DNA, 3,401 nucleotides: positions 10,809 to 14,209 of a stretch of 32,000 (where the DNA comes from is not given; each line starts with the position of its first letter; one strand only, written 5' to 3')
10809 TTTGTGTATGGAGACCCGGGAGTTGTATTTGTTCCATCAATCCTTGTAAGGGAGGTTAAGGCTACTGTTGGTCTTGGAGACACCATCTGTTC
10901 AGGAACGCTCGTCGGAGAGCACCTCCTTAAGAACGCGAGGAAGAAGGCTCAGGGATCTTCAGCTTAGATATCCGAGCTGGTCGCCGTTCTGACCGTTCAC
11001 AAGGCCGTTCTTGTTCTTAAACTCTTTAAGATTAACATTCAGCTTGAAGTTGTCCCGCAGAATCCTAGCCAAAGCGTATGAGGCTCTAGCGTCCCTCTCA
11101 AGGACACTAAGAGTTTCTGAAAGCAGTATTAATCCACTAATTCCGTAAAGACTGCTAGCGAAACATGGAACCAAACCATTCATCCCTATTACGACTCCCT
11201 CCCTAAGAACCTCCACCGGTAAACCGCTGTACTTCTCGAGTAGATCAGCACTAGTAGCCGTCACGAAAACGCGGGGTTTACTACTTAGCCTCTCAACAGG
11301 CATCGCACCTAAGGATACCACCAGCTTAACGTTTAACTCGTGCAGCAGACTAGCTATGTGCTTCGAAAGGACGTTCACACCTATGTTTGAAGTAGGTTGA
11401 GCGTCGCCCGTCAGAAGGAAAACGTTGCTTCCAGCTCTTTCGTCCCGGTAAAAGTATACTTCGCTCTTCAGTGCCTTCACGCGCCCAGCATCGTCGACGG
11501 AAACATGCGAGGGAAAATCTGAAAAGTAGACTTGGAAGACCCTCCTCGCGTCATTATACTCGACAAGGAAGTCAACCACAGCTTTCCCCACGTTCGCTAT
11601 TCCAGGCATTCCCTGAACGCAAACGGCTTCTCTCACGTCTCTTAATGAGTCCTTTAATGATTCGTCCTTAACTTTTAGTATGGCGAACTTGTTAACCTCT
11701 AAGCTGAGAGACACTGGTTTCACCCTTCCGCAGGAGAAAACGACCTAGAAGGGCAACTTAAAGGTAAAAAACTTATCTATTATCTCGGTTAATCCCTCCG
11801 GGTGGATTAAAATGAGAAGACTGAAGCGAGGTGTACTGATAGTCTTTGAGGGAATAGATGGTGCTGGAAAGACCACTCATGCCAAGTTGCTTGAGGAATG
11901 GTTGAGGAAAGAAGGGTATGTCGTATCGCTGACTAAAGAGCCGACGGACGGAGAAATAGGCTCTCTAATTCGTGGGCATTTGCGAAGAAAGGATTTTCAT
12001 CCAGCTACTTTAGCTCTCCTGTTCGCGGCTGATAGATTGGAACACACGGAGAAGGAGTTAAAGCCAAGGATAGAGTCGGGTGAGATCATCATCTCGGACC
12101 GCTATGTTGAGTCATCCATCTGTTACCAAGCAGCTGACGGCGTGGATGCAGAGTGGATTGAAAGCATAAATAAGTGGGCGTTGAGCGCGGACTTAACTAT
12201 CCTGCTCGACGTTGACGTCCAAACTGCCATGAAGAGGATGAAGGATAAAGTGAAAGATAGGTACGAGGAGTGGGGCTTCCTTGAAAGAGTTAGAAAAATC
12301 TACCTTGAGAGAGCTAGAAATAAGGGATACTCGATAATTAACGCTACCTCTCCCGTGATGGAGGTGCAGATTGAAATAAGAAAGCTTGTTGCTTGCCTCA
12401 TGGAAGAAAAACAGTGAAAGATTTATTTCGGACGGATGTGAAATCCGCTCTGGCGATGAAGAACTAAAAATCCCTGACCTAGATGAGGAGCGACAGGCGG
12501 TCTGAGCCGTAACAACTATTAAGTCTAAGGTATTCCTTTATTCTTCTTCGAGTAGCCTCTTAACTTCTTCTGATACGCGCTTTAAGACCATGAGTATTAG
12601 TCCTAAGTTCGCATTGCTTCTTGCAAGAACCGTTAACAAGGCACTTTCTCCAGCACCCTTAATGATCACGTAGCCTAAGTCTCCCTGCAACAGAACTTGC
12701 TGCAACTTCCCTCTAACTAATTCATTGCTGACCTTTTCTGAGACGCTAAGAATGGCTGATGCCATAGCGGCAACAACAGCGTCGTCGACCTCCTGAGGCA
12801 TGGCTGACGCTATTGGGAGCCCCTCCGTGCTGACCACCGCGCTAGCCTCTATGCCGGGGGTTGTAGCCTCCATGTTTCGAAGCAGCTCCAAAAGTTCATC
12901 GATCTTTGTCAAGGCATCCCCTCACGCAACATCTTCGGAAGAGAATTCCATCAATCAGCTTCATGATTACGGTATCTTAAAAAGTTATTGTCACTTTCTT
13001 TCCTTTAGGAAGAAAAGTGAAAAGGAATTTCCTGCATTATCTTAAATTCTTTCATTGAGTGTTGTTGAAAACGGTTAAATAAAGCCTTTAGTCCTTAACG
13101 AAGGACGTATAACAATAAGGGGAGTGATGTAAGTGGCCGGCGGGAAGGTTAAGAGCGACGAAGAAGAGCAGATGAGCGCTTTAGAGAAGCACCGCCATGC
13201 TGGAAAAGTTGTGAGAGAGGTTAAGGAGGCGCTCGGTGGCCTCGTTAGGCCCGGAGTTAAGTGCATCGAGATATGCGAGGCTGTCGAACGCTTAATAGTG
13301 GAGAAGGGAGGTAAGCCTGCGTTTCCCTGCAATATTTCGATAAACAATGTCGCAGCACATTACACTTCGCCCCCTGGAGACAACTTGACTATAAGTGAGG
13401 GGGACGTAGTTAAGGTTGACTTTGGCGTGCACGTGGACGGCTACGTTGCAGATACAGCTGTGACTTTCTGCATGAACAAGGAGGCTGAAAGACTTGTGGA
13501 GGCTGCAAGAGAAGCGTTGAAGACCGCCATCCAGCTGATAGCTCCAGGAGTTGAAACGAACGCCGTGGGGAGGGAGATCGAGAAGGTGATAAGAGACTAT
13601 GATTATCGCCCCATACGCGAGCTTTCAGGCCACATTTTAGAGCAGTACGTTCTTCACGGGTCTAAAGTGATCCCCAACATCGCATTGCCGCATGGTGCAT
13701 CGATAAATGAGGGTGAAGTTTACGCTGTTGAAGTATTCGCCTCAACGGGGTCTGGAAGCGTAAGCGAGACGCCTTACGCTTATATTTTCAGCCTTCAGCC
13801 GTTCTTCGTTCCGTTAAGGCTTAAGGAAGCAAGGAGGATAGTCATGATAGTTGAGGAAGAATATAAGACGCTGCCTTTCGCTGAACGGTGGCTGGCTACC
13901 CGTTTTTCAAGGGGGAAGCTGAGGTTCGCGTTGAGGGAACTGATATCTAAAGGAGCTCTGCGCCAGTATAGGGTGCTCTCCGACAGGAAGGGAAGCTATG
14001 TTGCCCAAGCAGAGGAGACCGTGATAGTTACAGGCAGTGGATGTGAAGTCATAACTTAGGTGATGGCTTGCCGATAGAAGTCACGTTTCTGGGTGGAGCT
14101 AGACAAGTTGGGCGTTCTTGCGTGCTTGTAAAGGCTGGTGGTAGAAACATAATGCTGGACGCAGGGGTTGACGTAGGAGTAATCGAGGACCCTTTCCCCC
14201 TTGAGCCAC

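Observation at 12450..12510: Unannotated box C/D sRNA predicted to methylate the decoding-centre C1402 equivalent of the 16S in this window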

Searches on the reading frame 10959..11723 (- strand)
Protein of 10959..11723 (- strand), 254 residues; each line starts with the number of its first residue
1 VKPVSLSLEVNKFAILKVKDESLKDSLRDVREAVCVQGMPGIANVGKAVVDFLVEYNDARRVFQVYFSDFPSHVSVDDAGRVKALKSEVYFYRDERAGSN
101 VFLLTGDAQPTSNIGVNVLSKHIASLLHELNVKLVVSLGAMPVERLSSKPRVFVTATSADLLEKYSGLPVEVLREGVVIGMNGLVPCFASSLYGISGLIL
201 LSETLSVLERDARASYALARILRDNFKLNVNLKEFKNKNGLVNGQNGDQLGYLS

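Call 21: search_protein_families(library=pfam, proteins=[window:10959-11723:-])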
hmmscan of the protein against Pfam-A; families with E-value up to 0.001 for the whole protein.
window:10959-11723:- (254 aa): 1 family
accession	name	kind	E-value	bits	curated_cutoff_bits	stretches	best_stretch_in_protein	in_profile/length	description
PF09754.15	PAC2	-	3.4e-26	92.8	25.8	1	36-234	2-199/215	PAC2 family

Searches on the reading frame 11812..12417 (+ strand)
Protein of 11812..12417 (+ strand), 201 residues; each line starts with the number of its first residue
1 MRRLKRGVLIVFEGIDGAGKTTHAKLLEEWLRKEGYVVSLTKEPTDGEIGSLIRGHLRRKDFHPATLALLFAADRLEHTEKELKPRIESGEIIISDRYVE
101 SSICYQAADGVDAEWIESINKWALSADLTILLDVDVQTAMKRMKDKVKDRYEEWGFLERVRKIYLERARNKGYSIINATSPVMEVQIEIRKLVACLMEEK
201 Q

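Call 21: search_protein_families(library=pfam, proteins=[window:11812-12417:+])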
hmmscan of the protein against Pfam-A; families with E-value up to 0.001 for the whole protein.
window:11812-12417:+ (201 aa): 3 families
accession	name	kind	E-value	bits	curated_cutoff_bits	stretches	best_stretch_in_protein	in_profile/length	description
PF02223.23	Thymidylate_kin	-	1.4e-49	168.7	27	1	12-189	1-185/185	Thymidylate kinase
PF13521.12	AAA_28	-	4.5e-07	30.7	27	1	10-166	2-148/164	AAA domain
PF03976.20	PPK2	-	0.00042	20.4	22.3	0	5-49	29-73/229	Polyphosphate kinase 2 (PPK2)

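Call 65: find_related_loci(query=window:11812-12414:+, collection=genome_contigs, flank=1500)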
Query window:11812-12414:+ (201 aa) in genome_contigs; peptide patterns used: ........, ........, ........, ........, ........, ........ (x = any residue, [..] = any of these).
73 stretches matched a pattern; 14 encode a relative of the query (tblastn E <= 1e-3); 14 distinct loci.
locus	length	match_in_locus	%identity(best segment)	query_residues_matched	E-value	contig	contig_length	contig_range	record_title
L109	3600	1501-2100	85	1-200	5e-115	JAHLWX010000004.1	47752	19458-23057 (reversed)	MAG: Candidatus Jordarchaeum sp. LHC_1308 MAG_1308_Ga0212122_1000178, whole genome shotgun sequence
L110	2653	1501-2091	37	8-193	8e-34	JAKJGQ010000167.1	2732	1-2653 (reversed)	MAG: Thermotogae bacterium isolate UR.bin268 NODE_167_length_2732_cov_13.451224, whole genome shotgun sequence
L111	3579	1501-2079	37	8-189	7e-33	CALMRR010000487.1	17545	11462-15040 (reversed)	MAG TPA_asm: uncultured Petrotoga sp. isolate SRR5007357_bin.106_CONCOCT_v1.1_MAG genome assembly, contig: ERZ778037.319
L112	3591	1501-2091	36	8-193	1e-31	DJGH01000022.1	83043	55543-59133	MAG TPA_asm: Petrotoga sp. UBA5851 UBA5851_contig_564, whole genome shotgun sequence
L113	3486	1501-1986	41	8-176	8e-31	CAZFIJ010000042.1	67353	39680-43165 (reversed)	MAG TPA_asm: uncultured Nitrososphaerota archaeon isolate binchicken_co25_126 genome assembly, contig: k141_110431, whol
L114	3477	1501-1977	43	8-164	4e-30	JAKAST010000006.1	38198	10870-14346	MAG: Candidatus Micrarchaeota archaeon isolate YP1.bin76 NODE_918_length_38198_cov_19.918074, whole genome shotgun seque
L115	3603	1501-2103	37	7-189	1e-29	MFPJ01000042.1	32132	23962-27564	MAG: Candidatus Levybacteria bacterium RIFCSPLOWO2_12_FULL_39_17 rifcsplowo2_12_scaffold_7320, whole genome shotgun sequ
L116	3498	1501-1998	41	7-166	3e-29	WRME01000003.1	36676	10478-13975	MAG: Oscillospiraceae bacterium isolate Th196P3bin66 Ga0099364_10001624, whole genome shotgun sequence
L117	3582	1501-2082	38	7-189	1e-28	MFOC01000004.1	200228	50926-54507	MAG: Candidatus Levybacteria bacterium RIFCSPHIGHO2_02_FULL_40_18 rifcsphigho2_02_scaffold_244, whole genome shotgun seq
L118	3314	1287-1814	40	2-164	7e-28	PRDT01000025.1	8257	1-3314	MAG: Candidatus Levyibacteriota bacterium isolate Amazon FNV 2010 10 14 contig_55_50250794_length_8257_multi_3_in_0_out_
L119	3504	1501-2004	42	9-176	8e-28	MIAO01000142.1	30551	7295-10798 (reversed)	MAG: Spirochaetes bacterium GWB1_36_13 gwb1_scaffold_848, whole genome shotgun sequence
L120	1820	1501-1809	51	7-109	1e-24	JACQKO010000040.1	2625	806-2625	MAG: Candidatus Levyibacteriota bacterium isolate NC_groundwater_1179_Ag_S-0.1um_40_84 S_p1_S3_coassembly_k141_1218935, 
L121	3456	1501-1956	42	8-166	5e-32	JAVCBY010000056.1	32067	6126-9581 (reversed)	MAG: Thermoproteota archaeon isolate LHC4 LHC_7, whole genome shotgun sequence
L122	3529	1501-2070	35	9-189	1e-20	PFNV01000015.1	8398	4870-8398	MAG: Candidatus Tagabacteria bacterium CG_4_10_14_0_2_um_filter_40_13 CG_4_10_14_0.2_scaffold_4816_c, whole genome shotg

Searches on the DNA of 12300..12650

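Call 4: search_rna_families(source=window, start=12300, end=12650, threshold=evalue, max_evalue=10, show_alignments=5)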
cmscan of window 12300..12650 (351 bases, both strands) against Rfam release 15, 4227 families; matches with E-value up to 10: 14.
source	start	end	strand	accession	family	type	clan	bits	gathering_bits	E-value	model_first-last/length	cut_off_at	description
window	12452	12507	+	RF01152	sR1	Gene; snRNA; snoRNA; CD-box;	-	19.5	45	0.0063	1-57/57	no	Small nucleolar RNA sR1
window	12451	12508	+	RF00274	SNORD57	Gene; snRNA; snoRNA; CD-box;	CL00058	19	47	0.21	1-72/72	no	Small nucleolar RNA SNORD57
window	12481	12529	+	RF01147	sR12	Gene; snRNA; snoRNA; CD-box;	-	18.2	38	0.12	1-52/52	no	Small nucleolar RNA sR12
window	12392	12585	-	RF02188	ST7-OT4_2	Gene; lncRNA;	-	15.8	55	1.2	1-172/172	no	ST7 overlapping transcript 4 conserved region 2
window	12451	12509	+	RF01641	ceN53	Gene; snRNA; snoRNA; CD-box;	-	14.6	50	4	1-74/74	no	Caenorhabditis snoRNA ceN53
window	12452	12507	+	RF01303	sR49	Gene; snRNA; snoRNA; CD-box;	-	14.1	50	3.2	1-56/56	no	Small nucleolar RNA sR49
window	12452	12507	+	RF01139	sR2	Gene; snRNA; snoRNA; CD-box;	-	13.8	42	0.98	1-57/57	no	Small nucleolar RNA sR2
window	12451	12512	+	RF01277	snoU54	Gene; snRNA; snoRNA; CD-box;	CL00008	13.1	35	8.5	1-67/67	no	Small nucleolar RNA U54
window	12446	12509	+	RF00046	snoR30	Gene; snRNA; snoRNA; CD-box;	CL00073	12.9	60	7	1-96/96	no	Small nucleolar RNA R30/Z108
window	12452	12507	+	RF01144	sR17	Gene; snRNA; snoRNA; CD-box;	-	12.5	36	1.7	1-55/55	no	Small nucleolar RNA sR17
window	12356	12445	+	RF02111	IS009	Gene;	-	12.3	117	1.1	1-199/199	no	IS009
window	12452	12492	+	RF01126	sR41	Gene; snRNA; snoRNA; CD-box;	-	11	54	3.1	1-53/53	no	Small nucleolar RNA sR41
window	12452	12507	+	RF01149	sR10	Gene; snRNA; snoRNA; CD-box;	-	10.6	45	3.1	1-54/54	no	Small nucleolar RNA sR10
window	12452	12507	+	RF01131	sR47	Gene; snRNA; snoRNA; CD-box;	CL00132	9.8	40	7.5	1-55/55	no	Small nucleolar RNA sR47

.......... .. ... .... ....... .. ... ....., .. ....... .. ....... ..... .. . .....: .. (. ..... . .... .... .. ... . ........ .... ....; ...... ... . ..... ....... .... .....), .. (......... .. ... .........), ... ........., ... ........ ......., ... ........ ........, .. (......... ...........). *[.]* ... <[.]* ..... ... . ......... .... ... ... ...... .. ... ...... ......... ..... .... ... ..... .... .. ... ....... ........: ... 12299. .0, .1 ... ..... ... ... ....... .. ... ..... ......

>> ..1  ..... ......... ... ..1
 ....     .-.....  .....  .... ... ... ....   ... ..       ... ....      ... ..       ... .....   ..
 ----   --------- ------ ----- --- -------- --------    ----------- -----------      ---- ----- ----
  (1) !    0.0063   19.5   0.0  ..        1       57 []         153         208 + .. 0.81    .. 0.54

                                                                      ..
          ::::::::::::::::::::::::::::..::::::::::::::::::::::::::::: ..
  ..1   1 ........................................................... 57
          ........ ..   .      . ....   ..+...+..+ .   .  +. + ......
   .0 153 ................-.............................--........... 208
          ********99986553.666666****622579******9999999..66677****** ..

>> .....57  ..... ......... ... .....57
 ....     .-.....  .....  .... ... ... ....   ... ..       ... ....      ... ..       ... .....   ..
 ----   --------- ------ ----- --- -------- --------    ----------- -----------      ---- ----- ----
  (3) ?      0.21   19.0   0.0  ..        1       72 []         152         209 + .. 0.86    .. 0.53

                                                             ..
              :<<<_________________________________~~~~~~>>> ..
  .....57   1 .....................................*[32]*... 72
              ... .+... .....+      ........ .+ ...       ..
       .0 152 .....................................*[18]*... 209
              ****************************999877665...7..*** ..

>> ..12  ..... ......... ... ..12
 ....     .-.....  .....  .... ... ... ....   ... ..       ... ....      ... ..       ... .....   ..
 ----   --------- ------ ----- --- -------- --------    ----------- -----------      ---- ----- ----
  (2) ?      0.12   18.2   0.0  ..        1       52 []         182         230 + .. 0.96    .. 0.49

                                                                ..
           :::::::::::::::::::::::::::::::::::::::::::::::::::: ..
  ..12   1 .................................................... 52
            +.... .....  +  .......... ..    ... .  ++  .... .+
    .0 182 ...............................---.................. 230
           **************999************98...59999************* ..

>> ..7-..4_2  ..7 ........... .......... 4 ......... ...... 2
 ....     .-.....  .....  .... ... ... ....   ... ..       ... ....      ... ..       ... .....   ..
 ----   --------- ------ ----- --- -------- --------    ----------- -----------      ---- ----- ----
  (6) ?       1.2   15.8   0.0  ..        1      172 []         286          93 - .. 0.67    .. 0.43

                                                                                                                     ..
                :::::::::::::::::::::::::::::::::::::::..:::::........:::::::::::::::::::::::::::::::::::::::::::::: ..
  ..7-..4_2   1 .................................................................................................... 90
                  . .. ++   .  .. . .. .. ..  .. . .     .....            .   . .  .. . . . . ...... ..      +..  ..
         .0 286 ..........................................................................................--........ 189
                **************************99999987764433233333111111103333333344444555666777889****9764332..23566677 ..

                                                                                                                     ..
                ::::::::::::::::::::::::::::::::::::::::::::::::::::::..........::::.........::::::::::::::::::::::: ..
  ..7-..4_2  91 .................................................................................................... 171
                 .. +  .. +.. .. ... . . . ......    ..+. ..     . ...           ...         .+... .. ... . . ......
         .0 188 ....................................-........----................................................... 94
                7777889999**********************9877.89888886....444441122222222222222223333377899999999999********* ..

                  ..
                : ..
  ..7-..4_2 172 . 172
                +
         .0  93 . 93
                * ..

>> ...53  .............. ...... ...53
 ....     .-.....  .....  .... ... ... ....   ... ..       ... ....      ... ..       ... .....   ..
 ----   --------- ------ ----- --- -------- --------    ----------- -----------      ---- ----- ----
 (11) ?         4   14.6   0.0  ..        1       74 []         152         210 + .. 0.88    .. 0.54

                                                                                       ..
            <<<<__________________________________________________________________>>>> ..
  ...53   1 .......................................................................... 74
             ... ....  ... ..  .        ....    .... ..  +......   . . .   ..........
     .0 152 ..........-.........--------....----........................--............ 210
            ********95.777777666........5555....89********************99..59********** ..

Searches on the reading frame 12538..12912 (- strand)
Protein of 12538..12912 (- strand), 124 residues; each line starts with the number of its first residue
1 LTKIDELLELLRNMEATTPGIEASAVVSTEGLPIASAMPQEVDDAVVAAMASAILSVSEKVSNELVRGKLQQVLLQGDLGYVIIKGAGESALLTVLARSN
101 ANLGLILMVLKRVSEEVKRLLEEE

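Call 21: search_protein_families(library=pfam, proteins=[window:12538-12912:-])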
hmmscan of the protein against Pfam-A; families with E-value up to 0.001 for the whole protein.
window:12538-12912:- (124 aa): 2 families
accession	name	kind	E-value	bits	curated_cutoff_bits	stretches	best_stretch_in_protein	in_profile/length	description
PF03259.23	Robl_LC7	-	7.7e-18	64.5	23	1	16-97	10-91/91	Roadblock/LC7 domain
PF08923.16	MAPKK1_Int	-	0.00029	21.1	25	1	9-116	5-111/119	Mitogen-activated protein kinase kinase 1 interacting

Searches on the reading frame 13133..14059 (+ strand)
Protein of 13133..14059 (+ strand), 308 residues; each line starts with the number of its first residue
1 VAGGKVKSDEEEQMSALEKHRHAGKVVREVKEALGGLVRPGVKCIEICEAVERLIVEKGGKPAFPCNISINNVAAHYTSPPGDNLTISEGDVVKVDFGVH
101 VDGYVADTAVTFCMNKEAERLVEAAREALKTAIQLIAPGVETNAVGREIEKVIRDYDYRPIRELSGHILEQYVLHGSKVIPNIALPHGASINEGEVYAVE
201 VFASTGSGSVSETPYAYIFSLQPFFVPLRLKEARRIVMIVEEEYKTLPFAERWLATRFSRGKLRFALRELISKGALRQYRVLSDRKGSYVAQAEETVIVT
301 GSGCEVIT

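Call 21: search_protein_families(library=pfam, proteins=[window:13133-14059:+])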
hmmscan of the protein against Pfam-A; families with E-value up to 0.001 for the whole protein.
window:13133-14059:+ (308 aa): 1 family
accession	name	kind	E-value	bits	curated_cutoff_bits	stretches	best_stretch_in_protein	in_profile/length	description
PF00557.29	Peptidase_M24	-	6e-33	114.8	23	1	18-201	1-187/208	Metallopeptidase family M24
